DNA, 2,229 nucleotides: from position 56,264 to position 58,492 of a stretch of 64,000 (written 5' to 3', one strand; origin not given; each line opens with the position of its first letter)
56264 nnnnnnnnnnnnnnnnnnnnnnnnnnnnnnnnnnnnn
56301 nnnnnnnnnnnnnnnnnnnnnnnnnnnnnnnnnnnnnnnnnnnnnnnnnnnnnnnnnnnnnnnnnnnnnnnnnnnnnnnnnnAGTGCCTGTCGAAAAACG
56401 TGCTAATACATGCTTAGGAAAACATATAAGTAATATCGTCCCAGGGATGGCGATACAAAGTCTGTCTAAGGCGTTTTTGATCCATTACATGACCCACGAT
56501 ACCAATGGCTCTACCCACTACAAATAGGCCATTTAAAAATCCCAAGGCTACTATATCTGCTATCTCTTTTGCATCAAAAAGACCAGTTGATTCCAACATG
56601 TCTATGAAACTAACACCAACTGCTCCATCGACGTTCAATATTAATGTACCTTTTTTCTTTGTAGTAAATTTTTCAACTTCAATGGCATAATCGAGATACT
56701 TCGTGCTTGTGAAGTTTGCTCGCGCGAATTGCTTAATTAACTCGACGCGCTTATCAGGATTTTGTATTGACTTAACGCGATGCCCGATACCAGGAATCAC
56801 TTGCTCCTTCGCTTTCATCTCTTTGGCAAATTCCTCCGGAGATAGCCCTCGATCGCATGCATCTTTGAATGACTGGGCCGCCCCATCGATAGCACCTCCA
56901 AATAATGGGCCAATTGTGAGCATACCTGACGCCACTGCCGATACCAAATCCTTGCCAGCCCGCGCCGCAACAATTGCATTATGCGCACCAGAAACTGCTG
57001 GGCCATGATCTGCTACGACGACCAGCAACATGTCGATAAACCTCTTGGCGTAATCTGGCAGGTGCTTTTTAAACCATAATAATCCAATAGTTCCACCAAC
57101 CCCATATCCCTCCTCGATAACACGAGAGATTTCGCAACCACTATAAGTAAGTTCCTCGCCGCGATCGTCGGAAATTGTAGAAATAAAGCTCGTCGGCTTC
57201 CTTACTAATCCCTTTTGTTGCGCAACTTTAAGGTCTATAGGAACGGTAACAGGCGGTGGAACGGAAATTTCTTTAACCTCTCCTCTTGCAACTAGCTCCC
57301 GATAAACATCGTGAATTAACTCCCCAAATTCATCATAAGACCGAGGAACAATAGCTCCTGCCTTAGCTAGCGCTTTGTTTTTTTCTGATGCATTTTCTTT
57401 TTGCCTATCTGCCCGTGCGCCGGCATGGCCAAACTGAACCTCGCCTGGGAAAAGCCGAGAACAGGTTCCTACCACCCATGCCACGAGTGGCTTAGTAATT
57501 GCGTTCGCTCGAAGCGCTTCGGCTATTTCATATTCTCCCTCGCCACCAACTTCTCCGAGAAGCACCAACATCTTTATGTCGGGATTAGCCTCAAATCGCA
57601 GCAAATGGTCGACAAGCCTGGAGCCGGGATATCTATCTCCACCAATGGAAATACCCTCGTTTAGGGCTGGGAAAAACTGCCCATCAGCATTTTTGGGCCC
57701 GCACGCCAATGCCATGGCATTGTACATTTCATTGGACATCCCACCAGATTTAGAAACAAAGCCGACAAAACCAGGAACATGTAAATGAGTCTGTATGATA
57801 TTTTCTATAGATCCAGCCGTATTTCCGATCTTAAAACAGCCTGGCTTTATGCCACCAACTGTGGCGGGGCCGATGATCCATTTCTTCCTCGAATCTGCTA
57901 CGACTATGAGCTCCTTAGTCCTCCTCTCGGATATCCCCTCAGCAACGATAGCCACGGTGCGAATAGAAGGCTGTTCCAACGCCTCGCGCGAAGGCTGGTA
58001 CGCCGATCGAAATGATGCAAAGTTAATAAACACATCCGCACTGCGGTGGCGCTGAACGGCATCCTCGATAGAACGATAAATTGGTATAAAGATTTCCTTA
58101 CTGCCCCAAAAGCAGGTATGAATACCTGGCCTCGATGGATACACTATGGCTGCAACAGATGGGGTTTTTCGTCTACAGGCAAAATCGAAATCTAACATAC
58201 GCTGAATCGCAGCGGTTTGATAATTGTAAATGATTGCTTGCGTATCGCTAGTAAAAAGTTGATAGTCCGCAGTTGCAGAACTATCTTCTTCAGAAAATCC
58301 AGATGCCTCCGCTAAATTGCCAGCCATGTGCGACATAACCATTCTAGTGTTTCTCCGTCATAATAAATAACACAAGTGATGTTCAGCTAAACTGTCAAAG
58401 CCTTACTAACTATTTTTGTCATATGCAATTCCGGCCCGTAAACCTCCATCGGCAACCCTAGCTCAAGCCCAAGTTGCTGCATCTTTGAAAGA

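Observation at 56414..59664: Eukaryote-like ATP-citrate lyase genes aclB-aclA, a reductive-TCA marker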

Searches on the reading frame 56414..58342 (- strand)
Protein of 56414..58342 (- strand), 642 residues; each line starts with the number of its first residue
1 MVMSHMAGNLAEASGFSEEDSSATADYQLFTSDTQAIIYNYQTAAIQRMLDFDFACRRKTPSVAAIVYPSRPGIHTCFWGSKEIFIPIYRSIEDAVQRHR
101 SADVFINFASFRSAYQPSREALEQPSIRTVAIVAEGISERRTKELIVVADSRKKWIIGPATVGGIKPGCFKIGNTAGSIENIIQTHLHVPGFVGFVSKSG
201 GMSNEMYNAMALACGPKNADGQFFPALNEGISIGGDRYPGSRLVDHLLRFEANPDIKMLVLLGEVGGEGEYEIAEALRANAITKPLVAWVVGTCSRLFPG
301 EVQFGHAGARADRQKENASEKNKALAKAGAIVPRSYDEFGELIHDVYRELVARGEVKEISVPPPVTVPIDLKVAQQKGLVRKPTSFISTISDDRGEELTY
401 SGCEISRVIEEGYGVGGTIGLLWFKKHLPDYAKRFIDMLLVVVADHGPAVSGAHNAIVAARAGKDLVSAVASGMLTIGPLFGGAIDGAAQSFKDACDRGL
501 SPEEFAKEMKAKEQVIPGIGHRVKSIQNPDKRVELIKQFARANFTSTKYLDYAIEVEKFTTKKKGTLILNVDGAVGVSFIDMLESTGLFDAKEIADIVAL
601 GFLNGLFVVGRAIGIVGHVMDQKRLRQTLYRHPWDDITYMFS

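Call 4: search_protein_families(library=pfam, proteins=[window:56414-58342:-])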
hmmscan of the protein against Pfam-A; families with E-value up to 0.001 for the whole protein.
window:56414-58342:- (642 aa): 2 families
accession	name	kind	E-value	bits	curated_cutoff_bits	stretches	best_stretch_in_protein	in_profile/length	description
PF00285.26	Citrate_synt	-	6.1e-24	85.2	27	1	432-631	166-355/357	Citrate synthase, C-terminal domain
PF00549.24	Ligase_CoA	-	1.7e-14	54.5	24.5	1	196-331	1-128/128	CoA-ligase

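Call 5: search_protein_families(library=ncbifam, proteins=[window:56414-58342:-])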
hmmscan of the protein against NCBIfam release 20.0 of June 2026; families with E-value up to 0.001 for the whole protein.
window:56414-58342:- (642 aa): 21 families
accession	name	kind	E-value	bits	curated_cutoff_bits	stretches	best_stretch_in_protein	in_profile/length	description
NF004230.0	PRK05678.1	equivalog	5.7e-36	124.2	336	1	79-348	44-289/291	succinate--CoA ligase subunit alpha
TIGR01019.1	sucCoAalpha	subfamily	5.2e-34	117.9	353.2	1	80-346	43-285/286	succinate--CoA ligase subunit alpha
NF004869.0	PRK06224.1-6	subfamily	5.3e-22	78.4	212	1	390-626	9-233/263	citryl-CoA lyase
NF004868.0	PRK06224.1-5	subfamily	1.1e-21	77.1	193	1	429-624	48-237/260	citryl-CoA lyase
NF004866.0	PRK06224.1-3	subfamily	4.8e-19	68.5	245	1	422-632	53-252/275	citryl-CoA lyase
NF004864.0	PRK06224.1-1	equivalog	1.2e-17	63.9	261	1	389-624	20-250/278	citryl-CoA lyase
NF041301.1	Cit_synth_Halo_CitZ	equivalog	8.9e-17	61.2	550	1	432-582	176-326/379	citrate synthase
TIGR01800.1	cit_synth_II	subfamily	3.2e-16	59.1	421.3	1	432-624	166-343/368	2-methylcitrate synthase/citrate synthase II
NF041157.1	Cit_synThplmales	equivalog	6.4e-12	45.2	590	1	433-582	170-322/377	citrate synthase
NF004867.0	PRK06224.1-4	equivalog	7.5e-11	41.6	409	1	433-625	55-236/261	citryl-CoA lyase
NF010638.0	PRK14035.1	equivalog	1.8e-10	40.2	572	1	438-624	176-347/372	citrate synthase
NF009005.0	PRK12350.1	subfamily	2.6e-10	40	332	1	434-627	159-339/366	citrate synthase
NF009006.1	PRK12351.1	equivalog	6.7e-10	37.9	550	1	416-624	158-351/376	bifunctional 2-methylcitrate synthase/citrate synthase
NF010640.0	PRK14037.1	subfamily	2.2e-09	36.7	504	1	436-581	173-322/377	citrate synthase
NF010639.0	PRK14036.1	equivalog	3e-09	36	502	1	430-582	171-325/379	citrate synthase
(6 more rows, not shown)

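Call 6: search_solved_structures(query=window:56414-58342:-, show_alignments=2)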
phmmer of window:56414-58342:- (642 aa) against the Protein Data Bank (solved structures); distinct sequences matched with E-value up to 0.001: 66 (the best 60 are shown).
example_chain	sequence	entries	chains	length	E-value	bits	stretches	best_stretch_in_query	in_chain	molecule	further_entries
6hxi_B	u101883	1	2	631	3e-238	795.5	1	25-641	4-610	Succinyl-CoA ligase (ADP-forming) subunit alpha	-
6znw_B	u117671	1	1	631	4e-237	791.8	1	25-641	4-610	Methanosaeta concilii ACLY-B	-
6hxh_A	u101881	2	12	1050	6.1e-225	751.5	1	28-640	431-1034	ATP-citrate synthase,Human ATP citrate lyase | ATP-citrate synthase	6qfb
6uuz_A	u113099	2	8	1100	6.8e-225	751.4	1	28-640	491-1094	ATP-citrate synthase | ATP citrate lyase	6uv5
6poe_A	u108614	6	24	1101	6.8e-225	751.4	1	28-640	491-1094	ATP-citrate synthase | ACLY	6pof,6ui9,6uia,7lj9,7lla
6o0h_A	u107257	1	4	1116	7e-225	751.3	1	28-640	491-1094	ATP-citrate synthase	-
9r90_A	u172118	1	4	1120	7.5e-225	751.2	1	28-640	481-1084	Isoform 2 of ATP-citrate synthase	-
6uuw_A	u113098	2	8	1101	1.8e-224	750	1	28-640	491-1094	ATP-citrate synthase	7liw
7rig_A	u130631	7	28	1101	8.8e-224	747.7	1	28-640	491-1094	ATP-citrate synthase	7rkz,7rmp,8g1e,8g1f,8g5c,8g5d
3mwe_B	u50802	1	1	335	6.1e-111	375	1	28-365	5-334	ATP-citrate synthase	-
3mwd_B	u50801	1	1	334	1.1e-110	374.1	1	28-364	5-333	ATP-citrate synthase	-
6hxj_B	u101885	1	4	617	1.5e-109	370.3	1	31-631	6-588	ATP-citrate lyase alpha-subunit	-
5tde_B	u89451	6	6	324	4e-109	369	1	28-355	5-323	ATP-citrate synthase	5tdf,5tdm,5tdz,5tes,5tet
3pff_A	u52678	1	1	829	8.3e-109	367.9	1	28-358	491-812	ATP-citrate synthase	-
5te1_A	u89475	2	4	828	8.3e-109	367.9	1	28-358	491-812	ATP-citrate synthase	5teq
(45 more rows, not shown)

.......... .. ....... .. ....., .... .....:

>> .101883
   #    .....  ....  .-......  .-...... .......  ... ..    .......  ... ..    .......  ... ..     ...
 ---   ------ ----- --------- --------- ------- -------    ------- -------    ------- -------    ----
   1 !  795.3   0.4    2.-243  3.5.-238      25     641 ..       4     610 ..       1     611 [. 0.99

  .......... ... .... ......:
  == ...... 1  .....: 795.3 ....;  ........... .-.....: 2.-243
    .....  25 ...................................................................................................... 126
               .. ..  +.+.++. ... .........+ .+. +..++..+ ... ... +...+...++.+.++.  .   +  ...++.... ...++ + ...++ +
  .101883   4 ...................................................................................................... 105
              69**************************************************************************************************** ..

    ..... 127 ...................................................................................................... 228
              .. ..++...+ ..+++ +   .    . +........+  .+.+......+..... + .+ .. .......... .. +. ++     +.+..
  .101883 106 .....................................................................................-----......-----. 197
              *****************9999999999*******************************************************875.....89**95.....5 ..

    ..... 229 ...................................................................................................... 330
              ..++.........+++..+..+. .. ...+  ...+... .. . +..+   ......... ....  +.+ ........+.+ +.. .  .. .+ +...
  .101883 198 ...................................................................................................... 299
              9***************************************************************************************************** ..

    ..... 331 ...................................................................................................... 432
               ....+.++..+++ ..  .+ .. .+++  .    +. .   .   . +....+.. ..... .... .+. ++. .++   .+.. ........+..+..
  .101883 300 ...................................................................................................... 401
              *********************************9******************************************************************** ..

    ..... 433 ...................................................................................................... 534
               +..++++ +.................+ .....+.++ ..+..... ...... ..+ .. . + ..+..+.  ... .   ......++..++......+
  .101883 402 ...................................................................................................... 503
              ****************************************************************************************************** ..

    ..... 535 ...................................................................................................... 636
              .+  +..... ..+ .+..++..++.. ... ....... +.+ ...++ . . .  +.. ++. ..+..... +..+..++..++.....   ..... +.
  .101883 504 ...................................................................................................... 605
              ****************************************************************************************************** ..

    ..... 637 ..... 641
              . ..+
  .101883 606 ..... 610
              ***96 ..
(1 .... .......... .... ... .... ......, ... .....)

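Call 10: find_homologous_proteins(query=window:56414-58342:-, max_evalue=1e-50)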
Query window:56414-58342:- (642 aa): 7995 proteins with E <= 1e-50 among 8000 candidates; the best 120 are listed.
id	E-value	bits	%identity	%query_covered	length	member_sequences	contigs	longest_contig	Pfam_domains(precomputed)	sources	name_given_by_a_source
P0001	0.0e+0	1439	100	99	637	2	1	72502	PF00549.25,PF00285.27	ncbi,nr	ncbi:MAG: ATP citrate synthase [Deltaproteobacteria bacterium]|nr:ATP citrate synthase [Deltaproteob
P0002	0.0e+0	1174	54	94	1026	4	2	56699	PF00549.25,PF00285.27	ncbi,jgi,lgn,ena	jgi:succinyl-CoA synthetase alpha subunit/citrate synthase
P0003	0.0e+0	1174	53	93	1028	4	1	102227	PF00549.25,PF00285.27,PF13607.12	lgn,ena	-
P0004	0.0e+0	1165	53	93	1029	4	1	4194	PF00549.25,PF00285.27,PF13607.12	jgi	jgi:succinyl-CoA synthetase alpha subunit/citrate synthase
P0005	0.0e+0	1162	54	94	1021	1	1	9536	PF00549.25,PF02629.26,PF00285.27,PF13607.12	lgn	-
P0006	0.0e+0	1159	52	94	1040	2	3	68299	PF00549.25,PF00285.27,PF13607.12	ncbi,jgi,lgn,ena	jgi:succinyl-CoA synthetase alpha subunit/citrate synthase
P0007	0.0e+0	1158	53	94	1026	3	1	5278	PF00549.25,PF00285.27,PF13607.12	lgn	-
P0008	0.0e+0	1157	54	93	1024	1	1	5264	PF00549.25,PF02629.26,PF00285.27,PF13607.12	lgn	-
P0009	0.0e+0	1151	54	93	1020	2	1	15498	PF00549.25,PF00285.27,PF13607.12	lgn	-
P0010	0.0e+0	1148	52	94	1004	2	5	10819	PF00549.25,PF00285.27,PF13607.12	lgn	-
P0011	0.0e+0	1145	53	93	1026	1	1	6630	PF00549.25,PF00285.27,PF13607.12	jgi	-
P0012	0.0e+0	1143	53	96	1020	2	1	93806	PF00549.25,PF02629.26,PF00285.27,PF13607.12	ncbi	-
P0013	0.0e+0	1116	53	94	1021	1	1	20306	PF00549.25,PF00285.27,PF13607.12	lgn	-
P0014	0.0e+0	1044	73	96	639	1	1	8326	PF00549.25,PF00285.27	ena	-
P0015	0.0e+0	1017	69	99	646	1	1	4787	PF00549.25,PF00285.27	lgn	-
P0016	0.0e+0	1011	71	96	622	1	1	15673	PF00549.25,PF00285.27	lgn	-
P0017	0.0e+0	1011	71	96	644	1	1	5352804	PF00549.25,PF00285.27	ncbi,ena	-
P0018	4.6e-297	1005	69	97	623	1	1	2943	PF00549.25,PF02629.26,PF00285.27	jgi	jgi:succinyl-CoA synthetase alpha subunit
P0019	8.3e-292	987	68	97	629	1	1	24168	PF00549.25,PF02629.26,PF00285.27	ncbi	-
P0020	4.8e-288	975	68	93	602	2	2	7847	PF00549.25,PF00285.27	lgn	-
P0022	7.2e-287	971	69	96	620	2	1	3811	PF00549.25,PF00285.27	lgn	-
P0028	1.9e-280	950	68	96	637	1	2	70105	PF00549.25,PF00285.27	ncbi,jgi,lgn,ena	jgi:succinyl-CoA synthetase alpha subunit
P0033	6.5e-278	941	65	96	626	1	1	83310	PF00549.25,PF00285.27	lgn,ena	-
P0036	7.9e-264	895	64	96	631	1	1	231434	PF00549.25,PF00285.27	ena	-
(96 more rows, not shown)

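Call 11: find_encoding_contigs(protein=P0001, flank=10000, max_places=3)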
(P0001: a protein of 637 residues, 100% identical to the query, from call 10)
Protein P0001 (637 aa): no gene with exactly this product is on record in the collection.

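Call 12: find_encoding_contigs(protein=P0017, flank=10000, max_places=3)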
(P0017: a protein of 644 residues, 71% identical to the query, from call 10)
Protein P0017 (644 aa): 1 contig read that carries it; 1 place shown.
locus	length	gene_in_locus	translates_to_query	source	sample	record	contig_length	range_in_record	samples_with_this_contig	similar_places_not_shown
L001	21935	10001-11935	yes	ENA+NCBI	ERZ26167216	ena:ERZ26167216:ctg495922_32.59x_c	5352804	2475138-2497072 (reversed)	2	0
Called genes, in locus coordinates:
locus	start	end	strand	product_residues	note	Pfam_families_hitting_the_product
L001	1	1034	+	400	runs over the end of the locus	PF01011:PQQ (faint), PF13360:PQQ_2, PF13570:Beta-prop_ACSF4 (weak), PF13360:PQQ_2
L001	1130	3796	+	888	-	PF17148:DUF5117, PF16313:DUF4953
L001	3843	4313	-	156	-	PF12680:SnoaL_2 (faint), PF14534:DUF4440, PF13474:SnoaL_3 (weak)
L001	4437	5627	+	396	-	PF01070:FMN_dh, PF00478:IMPDH (faint)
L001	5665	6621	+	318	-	PF01070:FMN_dh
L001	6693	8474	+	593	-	PF04055:Radical_SAM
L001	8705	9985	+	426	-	PF24948:Citrate_synth_N, PF16114:Citrate_bind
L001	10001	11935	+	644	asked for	PF00549:Ligase_CoA, PF00285:Citrate_synt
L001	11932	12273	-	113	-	PF07676:PD40 (faint)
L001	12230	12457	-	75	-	-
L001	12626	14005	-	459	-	-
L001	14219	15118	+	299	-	PF23678:YqhI, PF01738:DLH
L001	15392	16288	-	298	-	PF13276:HTH_21, PF00665:rve, PF13683:rve_3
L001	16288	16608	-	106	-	PF01527:HTH_Tnp_1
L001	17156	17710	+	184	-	PF05048:NosD, PF13229:Beta_helix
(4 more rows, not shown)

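Call 40: list_cluster_members(proteins=[P0001, P0121, P0014, P0015, P0016, P0018, P0019, P0020, P0022, P0028])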
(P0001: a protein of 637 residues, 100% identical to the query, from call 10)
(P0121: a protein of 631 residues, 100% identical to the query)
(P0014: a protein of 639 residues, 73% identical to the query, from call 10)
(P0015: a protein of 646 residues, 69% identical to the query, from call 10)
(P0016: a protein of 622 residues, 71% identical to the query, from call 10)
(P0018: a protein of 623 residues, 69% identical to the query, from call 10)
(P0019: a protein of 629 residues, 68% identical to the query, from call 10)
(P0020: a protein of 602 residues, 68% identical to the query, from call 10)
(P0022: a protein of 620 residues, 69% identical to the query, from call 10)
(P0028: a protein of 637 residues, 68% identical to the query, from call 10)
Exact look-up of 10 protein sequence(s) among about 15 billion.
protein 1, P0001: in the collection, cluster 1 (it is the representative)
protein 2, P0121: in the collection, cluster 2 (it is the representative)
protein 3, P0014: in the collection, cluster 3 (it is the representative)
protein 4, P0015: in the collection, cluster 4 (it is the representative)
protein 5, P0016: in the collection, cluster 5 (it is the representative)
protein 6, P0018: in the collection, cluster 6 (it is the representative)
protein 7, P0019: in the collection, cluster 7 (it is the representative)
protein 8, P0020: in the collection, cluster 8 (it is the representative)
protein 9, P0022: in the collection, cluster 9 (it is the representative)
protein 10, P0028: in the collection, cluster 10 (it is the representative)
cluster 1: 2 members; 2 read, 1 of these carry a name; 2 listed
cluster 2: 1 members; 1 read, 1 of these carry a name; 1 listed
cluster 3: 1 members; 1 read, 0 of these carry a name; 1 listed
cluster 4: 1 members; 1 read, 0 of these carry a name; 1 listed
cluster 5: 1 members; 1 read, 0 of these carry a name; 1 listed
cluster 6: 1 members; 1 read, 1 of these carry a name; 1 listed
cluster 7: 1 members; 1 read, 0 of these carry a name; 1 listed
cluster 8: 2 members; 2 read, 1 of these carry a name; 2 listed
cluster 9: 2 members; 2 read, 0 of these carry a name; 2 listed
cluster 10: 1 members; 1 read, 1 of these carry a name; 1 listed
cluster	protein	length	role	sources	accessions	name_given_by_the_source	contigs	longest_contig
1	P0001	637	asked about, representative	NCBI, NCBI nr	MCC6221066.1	MAG: ATP citrate synthase [Deltaproteobacteria bacterium] | ATP citrate synthase [Deltaproteobacteria bacterium]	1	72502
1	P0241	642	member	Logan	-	-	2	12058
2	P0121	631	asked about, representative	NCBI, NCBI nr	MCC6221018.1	MAG: tRNA uridine-5-carboxymethylaminomethyl(34) synthesis enzyme MnmG ... | tRNA uridine-5-carboxymethylaminomethyl(34) synthesis enzyme MnmG [Deltaproteobacteria ...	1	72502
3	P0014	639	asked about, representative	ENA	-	-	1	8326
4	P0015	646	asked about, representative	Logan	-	-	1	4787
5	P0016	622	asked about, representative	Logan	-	-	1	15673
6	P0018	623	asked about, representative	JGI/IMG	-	succinyl-CoA synthetase alpha subunit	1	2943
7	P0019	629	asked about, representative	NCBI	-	-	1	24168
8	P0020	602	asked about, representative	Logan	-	-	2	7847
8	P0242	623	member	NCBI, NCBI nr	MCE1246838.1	MAG: ATP citrate synthase [Firmicutes bacterium] | ATP citrate synthase [Bacillota bacterium]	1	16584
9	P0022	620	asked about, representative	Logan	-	-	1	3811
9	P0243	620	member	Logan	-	-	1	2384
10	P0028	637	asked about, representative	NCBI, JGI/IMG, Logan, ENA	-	succinyl-CoA synthetase alpha subunit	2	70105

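Call 41: find_encoding_contigs(protein=window:56414-58342:-, flank=3000, max_places=4)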
Protein window:56414-58342:- (642 aa): 2 contigs read that carry it; 2 places shown.
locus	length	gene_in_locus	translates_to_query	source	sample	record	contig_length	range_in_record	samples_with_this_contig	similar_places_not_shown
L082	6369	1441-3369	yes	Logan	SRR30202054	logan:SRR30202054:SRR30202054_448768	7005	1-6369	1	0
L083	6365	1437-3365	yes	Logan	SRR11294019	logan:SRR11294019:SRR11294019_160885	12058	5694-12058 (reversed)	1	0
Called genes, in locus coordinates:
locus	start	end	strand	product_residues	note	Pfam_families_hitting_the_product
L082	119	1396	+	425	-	PF08442:ATP-grasp_2 (weak), PF24948:Citrate_synth_N, PF16114:Citrate_bind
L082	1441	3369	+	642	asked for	PF00549:Ligase_CoA, PF00285:Citrate_synt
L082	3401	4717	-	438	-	-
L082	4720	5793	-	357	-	PF00534:Glycos_transf_1, PF13692:Glyco_trans_1_4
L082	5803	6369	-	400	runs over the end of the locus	?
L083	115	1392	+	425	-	PF08442:ATP-grasp_2 (weak), PF24948:Citrate_synth_N, PF16114:Citrate_bind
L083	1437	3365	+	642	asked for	PF00549:Ligase_CoA, PF00285:Citrate_synt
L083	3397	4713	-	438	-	-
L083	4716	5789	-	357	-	PF00534:Glycos_transf_1, PF13692:Glyco_trans_1_4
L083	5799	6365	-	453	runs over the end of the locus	PF13489:Methyltransf_23, PF08241:Methyltransf_11 (faint), PF13649:Methyltransf_25 (weak)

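Call 59: search_protein_families(library=pfam, max_evalue=0.00001, proteins=[L024:4076-5413:-, L024:5582-7780:+, L024:7777-8523:+, L024:11928-13286:+, L059:5431-7365:+, L059:7328-8632:+, L059:11830-12795:-, L059:13435-15255:+, L004:6477-7595:+, L004:11496-13358:+])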
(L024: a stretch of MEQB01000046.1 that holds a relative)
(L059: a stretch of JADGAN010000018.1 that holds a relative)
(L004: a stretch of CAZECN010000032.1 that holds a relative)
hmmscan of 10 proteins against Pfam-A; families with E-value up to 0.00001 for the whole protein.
L024:4076-5413:- (445 aa): 0 families

L024:5582-7780:+ (732 aa): 0 families

L024:7777-8523:+ (248 aa): 1 family
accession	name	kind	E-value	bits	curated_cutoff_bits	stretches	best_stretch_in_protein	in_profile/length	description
PF07238.19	PilZ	-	5.8e-08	33.4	22.5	1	140-219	6-86/102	PilZ domain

L024:11928-13286:+ (452 aa): 2 families
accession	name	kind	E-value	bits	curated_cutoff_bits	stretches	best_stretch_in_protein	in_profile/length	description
PF13487.12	HD_5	-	4.6e-12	46.5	27.2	1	303-422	38-158/170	HD domain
PF00072.30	Response_reg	-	5.8e-09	36.5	30.2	1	3-111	1-102/111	Response regulator receiver domain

L059:5431-7365:+ (644 aa): 2 families
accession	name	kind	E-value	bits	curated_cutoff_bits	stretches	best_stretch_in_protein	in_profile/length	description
PF00330.25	Aconitase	-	1.2e-109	367.8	28.7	1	10-411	2-463/463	Aconitase family (aconitate hydratase)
PF00694.25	Aconitase_C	-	3e-22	79.8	22.8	1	525-580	75-130/131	Aconitase C-terminal domain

L059:7328-8632:+ (434 aa): 1 family
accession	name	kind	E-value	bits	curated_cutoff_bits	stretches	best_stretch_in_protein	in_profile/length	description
PF00180.25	Iso_dh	-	3.2e-50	171.8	27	1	41-423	5-345/348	Isocitrate/isopropylmalate dehydrogenase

L059:11830-12795:- (321 aa): 0 families

L059:13435-15255:+ (606 aa): 0 families

L004:6477-7595:+ (372 aa): 1 family
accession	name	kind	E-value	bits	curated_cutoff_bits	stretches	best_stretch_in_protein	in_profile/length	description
PF01757.29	Acyl_transf_3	-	5e-29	101.8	31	1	13-349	3-324/326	Acyltransferase domain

L004:11496-13358:+ (620 aa): 1 family
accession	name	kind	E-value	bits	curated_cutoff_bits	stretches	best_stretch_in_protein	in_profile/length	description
PF00771.25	FHIPEP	-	1.4e-153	513.3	29.1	2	20-383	1-381/657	FHIPEP family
